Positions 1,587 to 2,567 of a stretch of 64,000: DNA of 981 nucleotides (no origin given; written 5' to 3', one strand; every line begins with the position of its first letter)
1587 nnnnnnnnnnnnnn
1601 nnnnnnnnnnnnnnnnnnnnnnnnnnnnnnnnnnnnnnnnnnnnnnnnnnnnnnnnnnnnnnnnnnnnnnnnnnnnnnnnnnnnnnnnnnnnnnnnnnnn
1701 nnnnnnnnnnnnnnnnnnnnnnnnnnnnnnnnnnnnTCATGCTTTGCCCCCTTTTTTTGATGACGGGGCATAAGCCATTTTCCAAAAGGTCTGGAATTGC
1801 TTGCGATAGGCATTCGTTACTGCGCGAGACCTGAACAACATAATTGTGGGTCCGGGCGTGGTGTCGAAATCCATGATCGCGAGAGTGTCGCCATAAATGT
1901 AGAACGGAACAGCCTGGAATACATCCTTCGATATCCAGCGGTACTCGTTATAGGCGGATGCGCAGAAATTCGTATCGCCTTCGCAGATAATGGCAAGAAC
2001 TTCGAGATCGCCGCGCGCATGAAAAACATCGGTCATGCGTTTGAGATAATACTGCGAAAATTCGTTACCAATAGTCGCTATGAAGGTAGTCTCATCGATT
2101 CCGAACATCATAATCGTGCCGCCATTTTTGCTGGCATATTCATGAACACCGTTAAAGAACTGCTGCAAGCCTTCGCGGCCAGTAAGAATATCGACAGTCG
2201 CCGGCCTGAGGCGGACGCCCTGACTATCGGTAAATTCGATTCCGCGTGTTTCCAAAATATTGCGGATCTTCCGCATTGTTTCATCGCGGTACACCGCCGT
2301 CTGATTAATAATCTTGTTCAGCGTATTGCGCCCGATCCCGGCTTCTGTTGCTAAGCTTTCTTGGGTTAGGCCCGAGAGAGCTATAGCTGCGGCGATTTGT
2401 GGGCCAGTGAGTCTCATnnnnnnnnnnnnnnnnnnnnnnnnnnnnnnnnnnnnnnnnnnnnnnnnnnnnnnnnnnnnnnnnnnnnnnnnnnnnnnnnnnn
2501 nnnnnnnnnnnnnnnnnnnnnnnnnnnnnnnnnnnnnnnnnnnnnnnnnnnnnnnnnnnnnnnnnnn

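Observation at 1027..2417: Translationally coupled XRE-regulator / formyltransferase-family gene pair in a low-GC islet next to dnaE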

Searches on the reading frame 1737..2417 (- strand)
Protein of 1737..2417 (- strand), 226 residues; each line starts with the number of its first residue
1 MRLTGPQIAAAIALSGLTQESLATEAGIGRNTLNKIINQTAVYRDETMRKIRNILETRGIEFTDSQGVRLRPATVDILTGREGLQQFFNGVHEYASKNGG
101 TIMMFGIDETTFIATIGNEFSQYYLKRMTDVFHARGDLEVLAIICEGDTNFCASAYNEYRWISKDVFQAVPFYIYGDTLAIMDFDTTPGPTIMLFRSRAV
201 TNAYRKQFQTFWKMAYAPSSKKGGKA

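Call 4: search_protein_families(library=pfam, proteins=[window:1737-2417:-], max_evalue=1)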
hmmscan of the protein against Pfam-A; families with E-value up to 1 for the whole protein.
window:1737-2417:- (226 aa): 5 families
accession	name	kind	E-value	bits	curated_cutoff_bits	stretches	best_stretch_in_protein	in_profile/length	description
PF01381.28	HTH_3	-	1e-05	25.9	23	1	10-56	3-49/55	Helix-turn-helix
PF12844.13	HTH_19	-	0.0005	20.4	30.2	1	16-55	12-51/64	Helix-turn-helix domain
PF13443.12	HTH_26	-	0.0016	19.1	22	1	13-56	7-51/63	Cro/C1-type HTH DNA-binding domain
PF13560.12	HTH_31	-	0.024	15.4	27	1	15-54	13-53/64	Helix-turn-helix domain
PF21716.3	dnstrm_HI1420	-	0.1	12.9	27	1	16-56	45-83/90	Probable addiction module antidote protein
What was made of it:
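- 1737..2417 (-): Two-domain XRE regulator, 226 aa. The HTH is residues 1-58 (nt 2244-2417). The HKD-less PLD-fold domain is residues ~73-214 (nt 1776-2201). A Lys/Gly-rich tail follows, and its codons form the Shine-Dalgarno of the next gene. HTH_3 is detected (call 4).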

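Call 5: search_protein_families(library=ncbifam, proteins=[window:1737-2417:-], max_evalue=1)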
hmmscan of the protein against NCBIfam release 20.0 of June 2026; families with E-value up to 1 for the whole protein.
window:1737-2417:- (226 aa): 5 families
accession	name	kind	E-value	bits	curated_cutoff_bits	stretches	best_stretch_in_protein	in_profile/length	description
TIGR03070.1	couple_hipB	subfamily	0.0046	16.9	71.65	1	15-36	14-35/58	type II toxin-antitoxin system Y4mF family antitoxin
NF041493.1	MobT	equivalog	0.028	13.2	600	1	16-57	9-50/383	MobT family relaxase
NF047669.1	LIC13354_fam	subfamily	0.054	13.8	130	1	82-168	33-123/174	LIC13354 family exoprotein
TIGR02607.1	antidote_HigA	equivalog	0.13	12.1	47.7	1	16-54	20-58/81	HigA family addiction module antitoxin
TIGR00270.2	TIGR00270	equivalog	0.17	11.7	110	1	9-61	81-133/159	multiprotein bridging factor aMBF1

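Call 6: search_protein_families(library=padloc, proteins=[window:1737-2417:-], max_evalue=1)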
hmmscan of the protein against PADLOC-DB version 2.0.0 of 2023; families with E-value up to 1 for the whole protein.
window:1737-2417:- (226 aa): 3 families
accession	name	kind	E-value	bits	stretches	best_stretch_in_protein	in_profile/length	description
PDLC04775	PDC-M69A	-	0.00028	19.4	1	5-58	9-62/113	-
PDLC03669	Control_protein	-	0.0057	14.9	1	8-67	13-73/96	control protein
PDLC03953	RmrA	-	0.032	11.4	1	5-57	7-59/373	-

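Call 9: search_solved_structures(query=window:1737-2417:-, max_evalue=1, show_alignments=2)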
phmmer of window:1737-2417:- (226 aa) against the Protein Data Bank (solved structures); distinct sequences matched with E-value up to 1: 7.
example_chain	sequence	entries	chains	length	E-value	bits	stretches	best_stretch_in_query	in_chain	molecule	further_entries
8tac_A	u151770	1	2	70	0.014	18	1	13-56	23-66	DBP48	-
3kxa_A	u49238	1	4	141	0.036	16.7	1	13-61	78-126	Putative uncharacterized protein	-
8iwh_O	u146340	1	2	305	0.25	14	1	23-102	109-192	Oxygen-evolving enhancer protein 1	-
8jgx_A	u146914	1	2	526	0.41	13.2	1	57-127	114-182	Exopolyphosphatase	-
9qt5_S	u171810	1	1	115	0.42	13.2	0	179-223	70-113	Large ribosomal subunit protein uL22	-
4yba_A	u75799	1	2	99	0.55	12.8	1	6-67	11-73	Regulatory protein C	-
7thx_1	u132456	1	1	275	0.74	12.4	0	39-97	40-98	Capsid protein VP1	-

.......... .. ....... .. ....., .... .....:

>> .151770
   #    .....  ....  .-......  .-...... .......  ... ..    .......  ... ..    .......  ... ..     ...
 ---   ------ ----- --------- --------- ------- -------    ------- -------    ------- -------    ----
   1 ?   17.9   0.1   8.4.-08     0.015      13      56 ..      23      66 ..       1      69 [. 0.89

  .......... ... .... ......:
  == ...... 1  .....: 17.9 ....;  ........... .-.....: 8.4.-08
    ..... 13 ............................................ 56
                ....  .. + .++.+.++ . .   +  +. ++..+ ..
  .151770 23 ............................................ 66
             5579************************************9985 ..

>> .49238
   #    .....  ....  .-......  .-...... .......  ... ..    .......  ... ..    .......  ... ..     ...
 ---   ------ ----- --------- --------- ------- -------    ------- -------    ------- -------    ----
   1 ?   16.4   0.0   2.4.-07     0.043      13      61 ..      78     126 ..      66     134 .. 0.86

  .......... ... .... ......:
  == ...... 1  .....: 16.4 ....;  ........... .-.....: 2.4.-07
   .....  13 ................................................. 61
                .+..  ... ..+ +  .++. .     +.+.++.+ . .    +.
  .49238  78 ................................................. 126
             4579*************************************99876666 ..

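Call 10: find_homologous_proteins(query=window:1737-2417:-)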
Query window:1737-2417:- (226 aa): 161 proteins with E <= 0.001 among 355 candidates; the best 120 are listed.
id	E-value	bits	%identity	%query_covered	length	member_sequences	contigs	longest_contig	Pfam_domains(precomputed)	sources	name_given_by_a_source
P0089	1.7e-147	506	100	100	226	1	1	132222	PF01381.29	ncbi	-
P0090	1.7e-131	454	91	100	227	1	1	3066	PF01381.29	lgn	-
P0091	1.4e-116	405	80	100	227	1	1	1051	PF01381.29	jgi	jgi:transcriptional regulator with XRE-family HTH domain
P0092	2.9e-115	401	81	97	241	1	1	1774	-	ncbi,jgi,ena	jgi:transcriptional regulator with XRE-family HTH domain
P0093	4.6e-113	394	78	100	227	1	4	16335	PF01381.29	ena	-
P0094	4.5e-111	387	77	99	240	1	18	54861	PF01381.29,PF13560.13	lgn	-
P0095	1.6e-110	386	77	98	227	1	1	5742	-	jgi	jgi:transcriptional regulator with XRE-family HTH domain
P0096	7.0e-110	383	75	100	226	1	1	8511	-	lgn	-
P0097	1.4e-109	382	77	97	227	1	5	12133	-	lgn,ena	-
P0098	4.6e-109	381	75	100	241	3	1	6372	-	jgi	-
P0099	5.1e-108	377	76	96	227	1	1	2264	-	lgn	-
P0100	2.0e-107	375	74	99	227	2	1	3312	-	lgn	-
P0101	2.6e-107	375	73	100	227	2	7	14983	-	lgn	-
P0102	4.6e-105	368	74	97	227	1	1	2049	-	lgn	-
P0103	3.5e-104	365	72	100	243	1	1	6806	PF01381.29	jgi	jgi:transcriptional regulator with XRE-family HTH domain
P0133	1.6e-84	301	61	98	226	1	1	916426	-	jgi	jgi:transcriptional regulator with XRE-family HTH domain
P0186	3.1e-66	241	52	97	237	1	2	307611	-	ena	-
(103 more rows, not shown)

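Call 17: find_related_loci(query=A2, collection=genome_contigs, flank=10000)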
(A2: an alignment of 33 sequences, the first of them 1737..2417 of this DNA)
Query A2 (226 aa) in genome_contigs; peptide patterns used: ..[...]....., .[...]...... (x = any residue, [..] = any of these).
64 stretches matched a pattern; 19 encode a relative of the query (tblastn E <= 1e-3); 19 distinct loci.
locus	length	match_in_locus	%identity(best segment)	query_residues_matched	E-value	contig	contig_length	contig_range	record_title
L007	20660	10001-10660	78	1-220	3e-119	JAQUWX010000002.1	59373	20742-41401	MAG: Alphaproteobacteria bacterium isolate STD2_20 NODE_1726_length_59373_cov_26.036492_Sandtown_D2, whole genome shotgu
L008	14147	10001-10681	70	1-226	7e-108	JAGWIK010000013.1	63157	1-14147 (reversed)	MAG: Alphaproteobacteria bacterium isolate REEB112 contig-150_396, whole genome shotgun sequence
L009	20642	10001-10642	63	1-215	4e-88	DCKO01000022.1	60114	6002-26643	MAG TPA_asm: Micavibrio sp. UBA1672 UBA1672_contig_18900, whole genome shotgun sequence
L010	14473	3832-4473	62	1-215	4e-87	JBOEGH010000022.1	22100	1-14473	MAG: Alphaproteobacteria bacterium isolate PBSAalp16 PBSAc_contig_1954, whole genome shotgun sequence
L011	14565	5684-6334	62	1-218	5e-86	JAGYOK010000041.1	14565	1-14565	MAG: Alphaproteobacteria bacterium isolate M55B166 41, whole genome shotgun sequence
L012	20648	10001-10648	56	1-215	3e-77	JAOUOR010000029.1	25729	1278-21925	MAG: Alphaproteobacteria bacterium isolate 8_1_Oct_SF_Bin23 8_1_Oct_SF_Bin23_scaffold_728_c1, whole genome shotgun seque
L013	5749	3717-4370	54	3-220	1e-76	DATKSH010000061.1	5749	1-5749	MAG TPA_asm: Alphaproteobacteria bacterium isolate SMAG_U14049 k141_171068, whole genome shotgun sequence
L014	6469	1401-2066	51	3-225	1e-76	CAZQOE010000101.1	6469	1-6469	MAG TPA_asm: uncultured Rhodospirillaceae bacterium isolate SRP192927_co1_332 genome assembly, contig: NODE_32816_length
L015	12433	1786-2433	54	4-220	7e-76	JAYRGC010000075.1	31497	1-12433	MAG: Alphaproteobacteria bacterium isolate SH_SHASGE3bin.4 k141_1863107, whole genome shotgun sequence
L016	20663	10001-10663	52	5-226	5e-75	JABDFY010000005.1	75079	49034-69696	MAG: Alphaproteobacteria bacterium isolate BWOrgControl_Nextera19_MAG3 3300020995.a:Ga0206811_1007, whole genome shotgun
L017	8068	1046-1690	53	1-215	3e-73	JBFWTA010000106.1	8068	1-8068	MAG: Bdellovibrionales bacterium isolate CA_2019_TPBF_36 NODE_35826_length_8068_cov_3.669689_TPBF, whole genome shotgun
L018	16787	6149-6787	51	5-218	4e-72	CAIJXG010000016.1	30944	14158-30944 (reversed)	MAG: uncultured proteobacterium isolate Kiruna_bin-02063 genome assembly, contig: bin-02063:016/141, whole genome shotgu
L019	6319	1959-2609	51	1-218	2e-71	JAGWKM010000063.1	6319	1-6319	MAG: Patescibacteria group bacterium isolate REEB161 contig-150_17390, whole genome shotgun sequence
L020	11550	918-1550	53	4-215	2e-71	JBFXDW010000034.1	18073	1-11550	MAG: Bdellovibrionales bacterium isolate CA_2019_TPIn_101 NODE_10261_length_18073_cov_5.920539_TPIn, whole genome shotgu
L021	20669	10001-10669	48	3-226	3e-67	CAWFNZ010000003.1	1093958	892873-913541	MAG: uncultured Alphaproteobacteria bacterium isolate MFD06085.bin.1.7 genome assembly, contig: contig_5500, whole genom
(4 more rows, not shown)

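Call 20: search_protein_families(library=pfam, proteins=[L016:10688-11509:+, L021:10694-11605:+, L017:1733-2377:+, L013:4412-5050:+, L007:11424-12308:+, L007:7161-7595:-], max_evalue=0.1)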
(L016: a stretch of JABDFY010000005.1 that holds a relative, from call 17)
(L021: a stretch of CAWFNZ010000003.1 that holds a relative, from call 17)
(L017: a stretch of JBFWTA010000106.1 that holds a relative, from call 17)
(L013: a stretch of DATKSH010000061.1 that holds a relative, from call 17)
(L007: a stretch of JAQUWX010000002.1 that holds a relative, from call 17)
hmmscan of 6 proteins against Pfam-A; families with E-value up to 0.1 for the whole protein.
L016:10688-11509:+ (273 aa): 5 families
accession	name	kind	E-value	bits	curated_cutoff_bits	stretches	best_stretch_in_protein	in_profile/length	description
PF13847.12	Methyltransf_31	-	9.4e-05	22.6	27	1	63-131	9-80/145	Methyltransferase domain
PF05175.20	MTS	-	0.00046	20.3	23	1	52-135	27-108/170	Methyltransferase small domain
PF13649.12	Methyltransf_25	-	0.00049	21.2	27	1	63-132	3-71/97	Methyltransferase domain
PF08242.18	Methyltransf_12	-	0.031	15.5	30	0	63-132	2-72/98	Methyltransferase domain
PF01170.24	UPF0020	-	0.031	14.4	22.3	1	79-150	75-146/197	RMKL-like, methyltransferase domain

L021:10694-11605:+ (303 aa): 5 families
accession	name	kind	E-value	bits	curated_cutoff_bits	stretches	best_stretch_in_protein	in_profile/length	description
PF05175.20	MTS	-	6.3e-05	23.1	23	1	50-141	21-109/170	Methyltransferase small domain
PF13847.12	Methyltransf_31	-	0.0028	17.8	27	1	64-114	6-55/145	Methyltransferase domain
PF13679.12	Methyltransf_32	-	0.0044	17.4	27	1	43-115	8-82/143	Methyltransferase domain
PF13489.12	Methyltransf_23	-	0.015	15.4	27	1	59-113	20-61/164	Methyltransferase domain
PF08242.18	Methyltransf_12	-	0.088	14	30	0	66-112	1-46/98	Methyltransferase domain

L017:1733-2377:+ (214 aa): 3 families
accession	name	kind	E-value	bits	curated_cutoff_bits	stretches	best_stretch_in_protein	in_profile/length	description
PF00583.31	Acetyltransf_1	-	8.1e-12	45.9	20.7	1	37-149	9-116/116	Acetyltransferase (GNAT) family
PF13508.13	Acetyltransf_7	-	0.00011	22.9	27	1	67-150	5-83/84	Acetyltransferase (GNAT) domain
PF13673.13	Acetyltransf_10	-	0.0032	17.9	23.6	1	61-150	27-108/128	Acetyltransferase (GNAT) domain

L013:4412-5050:+ (212 aa): 6 families
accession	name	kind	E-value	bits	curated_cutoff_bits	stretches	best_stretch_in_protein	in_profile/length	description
PF00583.31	Acetyltransf_1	-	1.7e-16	60.9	20.7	1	45-148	17-115/116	Acetyltransferase (GNAT) family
PF13302.13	Acetyltransf_3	-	4.4e-14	53.8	25.4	1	12-150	3-138/138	Acetyltransferase (GNAT) domain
PF13508.13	Acetyltransf_7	-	5.3e-05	24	27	1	65-146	3-79/84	Acetyltransferase (GNAT) domain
PF08445.16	FR47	-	0.022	15.2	22.1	1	97-148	26-76/86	FR47-like protein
PF11006.13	DUF2845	-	0.04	14.6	21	1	86-145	25-89/90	Protein of unknown function (DUF2845)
PF13420.13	Acetyltransf_4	-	0.056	13.9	24.3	1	17-144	5-129/155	Acetyltransferase (GNAT) domain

L007:11424-12308:+ (294 aa): 5 families
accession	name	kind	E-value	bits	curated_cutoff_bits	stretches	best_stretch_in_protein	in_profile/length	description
PF13527.13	Acetyltransf_9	-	1.9e-12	47.7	25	1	22-135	10-126/127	Acetyltransferase (GNAT) domain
PF13508.13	Acetyltransf_7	-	3.8e-05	24.4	27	1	84-134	31-83/84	Acetyltransferase (GNAT) domain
PF00583.31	Acetyltransf_1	-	0.00019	22.2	20.7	1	73-123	55-101/116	Acetyltransferase (GNAT) family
PF17013.11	Acetyltransf_15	-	0.035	13.9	35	1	85-135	75-130/210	Putative acetyl-transferase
PF13673.13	Acetyltransf_10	-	0.06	13.8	23.6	1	84-137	53-111/128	Acetyltransferase (GNAT) domain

L007:7161-7595:- (144 aa): 1 family
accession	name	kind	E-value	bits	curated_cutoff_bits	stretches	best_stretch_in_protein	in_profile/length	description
PF12813.12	XPG_I_2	-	0.047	13.6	24.2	1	26-129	115-211/240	XPG domain containing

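Call 24: predict_structure(alignment_id=A2)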
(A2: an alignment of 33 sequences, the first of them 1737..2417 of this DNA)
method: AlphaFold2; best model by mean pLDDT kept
length: 226 residues; sequences in the alignment: 33
mean_pLDDT: 85.5   pTM: 0.67
mean pLDDT of the five models: 85.5, 85.3, 85.2, 84.4, 83.9
residues with pLDDT >= 90: 112; 70-90: 95; 50-70: 13; < 50: 6
segments of 3 or more residues with pLDDT < 50: 221-226
pLDDT, mean of each block of 10 residues (from residue 1): 88 90 93 92 86 88 86 83 93 93 84 86 91 92 76 74 75 92 85 89 92 82 39
secondary structure, 60 per line:
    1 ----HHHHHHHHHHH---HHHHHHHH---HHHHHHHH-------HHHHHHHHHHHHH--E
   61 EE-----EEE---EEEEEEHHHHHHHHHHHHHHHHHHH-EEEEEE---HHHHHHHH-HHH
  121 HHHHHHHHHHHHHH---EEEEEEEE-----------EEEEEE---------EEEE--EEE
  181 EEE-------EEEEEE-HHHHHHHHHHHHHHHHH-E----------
elements in order: H5-15 H19-26 H30-37 H45-57 E60-62 E68-70 E74-79 H80-98 E100-105 H109-116 H118-134 E138-145 E157-162 E172-175 E178-183 E191-196 H198-214
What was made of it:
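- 1737..2417 (-): The AF2 model has pLDDT 85.5 (call 24).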

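Call 28: find_related_loci(query=A2, collection=viral_contigs, flank=10000)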
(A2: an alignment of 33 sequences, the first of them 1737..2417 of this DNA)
Query A2 (226 aa) in viral_contigs; peptide patterns used: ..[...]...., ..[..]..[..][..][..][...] (x = any residue, [..] = any of these).
87 stretches matched a pattern, but none encodes a relative of the query by tblastn (E <= 1e-3).

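Call 29: find_related_loci(query=A2, collection=metagenome_contigs, flank=8000)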
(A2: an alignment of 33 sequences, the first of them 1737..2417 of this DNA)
Query A2 (226 aa) in metagenome_contigs; peptide patterns used: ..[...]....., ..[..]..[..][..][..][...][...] (x = any residue, [..] = any of these).
144 stretches matched a pattern; 29 encode a relative of the query (tblastn E <= 1e-3); 28 distinct loci.
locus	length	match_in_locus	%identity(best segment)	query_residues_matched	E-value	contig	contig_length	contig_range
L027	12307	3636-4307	69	3-224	2e-102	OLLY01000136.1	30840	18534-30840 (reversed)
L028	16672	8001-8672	65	3-225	4e-98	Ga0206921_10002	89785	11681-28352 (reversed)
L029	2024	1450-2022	69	1-191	2e-96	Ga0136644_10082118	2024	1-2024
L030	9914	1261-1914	65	1-219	6e-92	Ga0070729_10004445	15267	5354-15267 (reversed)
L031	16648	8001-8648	56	1-215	3e-77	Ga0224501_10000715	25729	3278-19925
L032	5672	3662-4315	54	3-220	1e-76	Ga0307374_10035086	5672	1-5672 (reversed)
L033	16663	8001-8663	52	5-226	4e-75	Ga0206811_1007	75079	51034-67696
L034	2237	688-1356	49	1-225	1e-74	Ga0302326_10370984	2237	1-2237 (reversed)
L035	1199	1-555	58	44-225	2e-76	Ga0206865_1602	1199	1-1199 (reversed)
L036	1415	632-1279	51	4-219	2e-74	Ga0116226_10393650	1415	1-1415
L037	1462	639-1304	49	3-225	1e-72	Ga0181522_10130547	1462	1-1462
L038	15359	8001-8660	48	5-225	4e-68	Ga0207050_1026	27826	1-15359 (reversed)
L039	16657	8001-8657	46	3-222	1e-65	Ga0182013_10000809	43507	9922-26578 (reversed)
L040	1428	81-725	46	5-220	4e-68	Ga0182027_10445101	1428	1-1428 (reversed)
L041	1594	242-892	45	5-222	3e-66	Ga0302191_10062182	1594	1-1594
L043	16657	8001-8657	45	3-222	2e-62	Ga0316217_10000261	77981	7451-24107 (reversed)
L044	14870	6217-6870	45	4-222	3e-62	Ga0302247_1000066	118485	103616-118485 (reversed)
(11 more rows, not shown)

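Call 34: search_protein_families(library=phrogs, proteins=[L007:7161-7595:-, L007:6530-6958:-, L007:5383-5943:-, L007:7588-7908:-, L007:9306-9674:-, L007:6955-7164:-, window:1737-2417:-], max_evalue=0.01)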
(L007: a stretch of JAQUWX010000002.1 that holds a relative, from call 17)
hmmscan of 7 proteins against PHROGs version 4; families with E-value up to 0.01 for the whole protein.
L007:7161-7595:- (144 aa): 0 families

L007:6530-6958:- (142 aa): 14 families
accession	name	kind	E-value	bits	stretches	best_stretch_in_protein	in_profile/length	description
phrog_3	-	transcription regulation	1.1e-09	39.6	1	15-97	83-163/430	transcriptional repressor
phrog_2439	-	transcription regulation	2.7e-09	37.4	1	22-88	9-75/367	transcriptional regulator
phrog_8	-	transcription regulation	3.2e-09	37.7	1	13-119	69-248/346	transcriptional regulator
phrog_4836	-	transcription regulation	9e-08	32.9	1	14-114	69-161/194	CII-like regulator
phrog_2967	-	transcription regulation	4.7e-07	30.6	1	18-122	8-96/225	transcriptional regulator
phrog_4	-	transcription regulation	2e-06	28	1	14-99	126-205/400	transcriptional repressor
phrog_2328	-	transcription regulation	5.2e-06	27.3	1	18-84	15-79/128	transcriptional repressor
phrog_3037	-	transcription regulation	0.00019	22.3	1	23-129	29-124/189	transcriptional repressor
phrog_5823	-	transcription regulation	0.00027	21.2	1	19-75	5-62/404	transcriptional regulator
phrog_4739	-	unknown function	0.00054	20.6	1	23-91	70-138/167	-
phrog_1373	-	transcription regulation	0.002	19.1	1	21-76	64-119/166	transcriptional regulator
phrog_27318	-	unknown function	0.0034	17.6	1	18-116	2-97/289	-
phrog_147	-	transcription regulation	0.0036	18.7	1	21-70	5-57/100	transcriptional regulator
phrog_7396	-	unknown function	0.0072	17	1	21-80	16-78/227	-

L007:5383-5943:- (186 aa): 4 families
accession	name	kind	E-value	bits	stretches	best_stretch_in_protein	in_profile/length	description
phrog_1198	-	other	1.8e-05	25.6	1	38-113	42-124/253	MutT/NUDIX hydrolase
phrog_15528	-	head and packaging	0.00012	21.6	1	31-102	519-590/794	portal protein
phrog_1185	-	other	0.00085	19.8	1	36-80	161-204/301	nudix hydrolase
phrog_10313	-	other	0.0022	18.8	1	38-106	16-89/159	nudix hydrolase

L007:7588-7908:- (106 aa): 0 families

L007:9306-9674:- (122 aa): 0 families

L007:6955-7164:- (69 aa): 0 families

window:1737-2417:- (226 aa): 10 families
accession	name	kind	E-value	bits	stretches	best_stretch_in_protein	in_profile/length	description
phrog_2967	-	transcription regulation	0.00011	22.8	1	4-59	11-66/225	transcriptional regulator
phrog_3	-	transcription regulation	0.00016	22.5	1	6-66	91-150/430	transcriptional repressor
phrog_7241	-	transcription regulation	0.00055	21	1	9-57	67-115/122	transcriptional regulator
phrog_6288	-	unknown function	0.00063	20.4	1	6-51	32-78/322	-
phrog_2439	-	transcription regulation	0.00091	19.2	1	4-56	8-60/367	transcriptional regulator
phrog_296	-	integration and excision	0.00097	18.9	1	8-106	232-325/626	DNA transposition protein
phrog_8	-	transcription regulation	0.0014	19.2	1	16-55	89-128/346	transcriptional regulator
phrog_4583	-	transcription regulation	0.002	19.1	1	7-46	14-53/81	transcriptional repressor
phrog_5823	-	transcription regulation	0.0037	17.5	1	4-58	7-62/404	transcriptional regulator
phrog_1373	-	transcription regulation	0.0053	17.8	1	8-51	68-111/166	transcriptional regulator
